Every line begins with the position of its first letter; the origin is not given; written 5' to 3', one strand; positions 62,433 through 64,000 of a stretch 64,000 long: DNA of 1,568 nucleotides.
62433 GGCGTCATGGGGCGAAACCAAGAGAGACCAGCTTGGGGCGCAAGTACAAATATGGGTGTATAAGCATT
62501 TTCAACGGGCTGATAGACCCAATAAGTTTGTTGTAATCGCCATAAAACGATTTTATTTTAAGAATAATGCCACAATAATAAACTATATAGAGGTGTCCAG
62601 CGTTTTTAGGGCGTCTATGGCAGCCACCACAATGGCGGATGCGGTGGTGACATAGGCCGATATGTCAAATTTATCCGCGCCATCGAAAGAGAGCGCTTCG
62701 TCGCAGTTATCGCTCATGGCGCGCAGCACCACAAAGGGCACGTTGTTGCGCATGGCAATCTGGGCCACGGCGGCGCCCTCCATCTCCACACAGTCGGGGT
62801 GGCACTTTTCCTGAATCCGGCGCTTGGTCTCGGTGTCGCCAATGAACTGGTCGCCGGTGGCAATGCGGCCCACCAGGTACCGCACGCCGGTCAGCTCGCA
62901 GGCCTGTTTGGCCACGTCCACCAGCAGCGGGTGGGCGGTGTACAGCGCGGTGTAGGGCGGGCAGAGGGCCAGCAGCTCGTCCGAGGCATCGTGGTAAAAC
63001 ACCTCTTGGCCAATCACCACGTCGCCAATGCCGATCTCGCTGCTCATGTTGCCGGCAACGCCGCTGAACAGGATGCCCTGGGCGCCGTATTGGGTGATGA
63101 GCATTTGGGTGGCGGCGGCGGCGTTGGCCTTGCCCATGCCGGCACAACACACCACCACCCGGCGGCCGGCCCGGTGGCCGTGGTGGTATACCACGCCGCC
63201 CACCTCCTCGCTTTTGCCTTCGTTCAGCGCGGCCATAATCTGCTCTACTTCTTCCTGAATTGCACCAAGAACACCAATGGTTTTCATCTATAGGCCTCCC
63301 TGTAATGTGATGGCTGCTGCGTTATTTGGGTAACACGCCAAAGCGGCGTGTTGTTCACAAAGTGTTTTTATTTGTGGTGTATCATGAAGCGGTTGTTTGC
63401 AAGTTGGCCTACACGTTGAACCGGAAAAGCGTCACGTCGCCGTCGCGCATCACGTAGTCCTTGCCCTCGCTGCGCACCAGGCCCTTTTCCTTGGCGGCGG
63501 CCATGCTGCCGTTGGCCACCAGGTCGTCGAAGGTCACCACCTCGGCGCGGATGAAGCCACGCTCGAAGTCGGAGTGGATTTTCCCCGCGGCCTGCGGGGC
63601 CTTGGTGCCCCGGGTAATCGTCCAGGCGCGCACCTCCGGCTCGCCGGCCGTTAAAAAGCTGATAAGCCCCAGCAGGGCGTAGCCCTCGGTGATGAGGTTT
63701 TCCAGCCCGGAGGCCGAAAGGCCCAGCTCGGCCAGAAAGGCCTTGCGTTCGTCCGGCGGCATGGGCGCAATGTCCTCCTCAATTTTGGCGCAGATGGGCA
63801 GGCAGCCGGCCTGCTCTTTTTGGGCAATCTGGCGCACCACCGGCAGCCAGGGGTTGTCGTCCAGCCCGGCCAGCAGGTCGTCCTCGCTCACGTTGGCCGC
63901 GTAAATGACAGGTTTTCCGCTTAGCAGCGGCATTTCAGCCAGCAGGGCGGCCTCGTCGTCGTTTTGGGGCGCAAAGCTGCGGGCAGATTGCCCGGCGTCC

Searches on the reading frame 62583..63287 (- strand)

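Call 56: search_protein_families(library=pfam, proteins=[window:62583-63287:-], max_evalue=0.00001)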
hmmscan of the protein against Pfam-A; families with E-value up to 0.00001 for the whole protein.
window:62583-63287:- (234 aa): 1 family
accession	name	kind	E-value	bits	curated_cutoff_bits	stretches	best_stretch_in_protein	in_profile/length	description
PF01048.26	PNP_UDP_1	-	3.8e-45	154.5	25.1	1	3-224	1-232/233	Phosphorylase superfamily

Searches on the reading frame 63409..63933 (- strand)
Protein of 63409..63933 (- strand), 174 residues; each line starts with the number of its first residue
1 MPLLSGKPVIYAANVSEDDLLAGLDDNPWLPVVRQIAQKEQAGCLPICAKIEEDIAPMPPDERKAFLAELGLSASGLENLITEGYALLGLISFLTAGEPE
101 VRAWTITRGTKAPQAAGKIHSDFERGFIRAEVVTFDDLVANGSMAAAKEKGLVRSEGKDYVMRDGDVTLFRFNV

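Call 56: search_protein_families(library=pfam, proteins=[window:63409-63933:-], max_evalue=0.00001)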
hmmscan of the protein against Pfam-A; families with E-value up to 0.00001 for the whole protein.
window:63409-63933:- (174 aa): 1 family
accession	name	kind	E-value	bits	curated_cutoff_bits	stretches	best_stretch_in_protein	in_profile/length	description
PF06071.19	YchF-GTPase_C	-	8.1e-39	132.1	27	1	90-173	1-84/84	Protein of unknown function (DUF933)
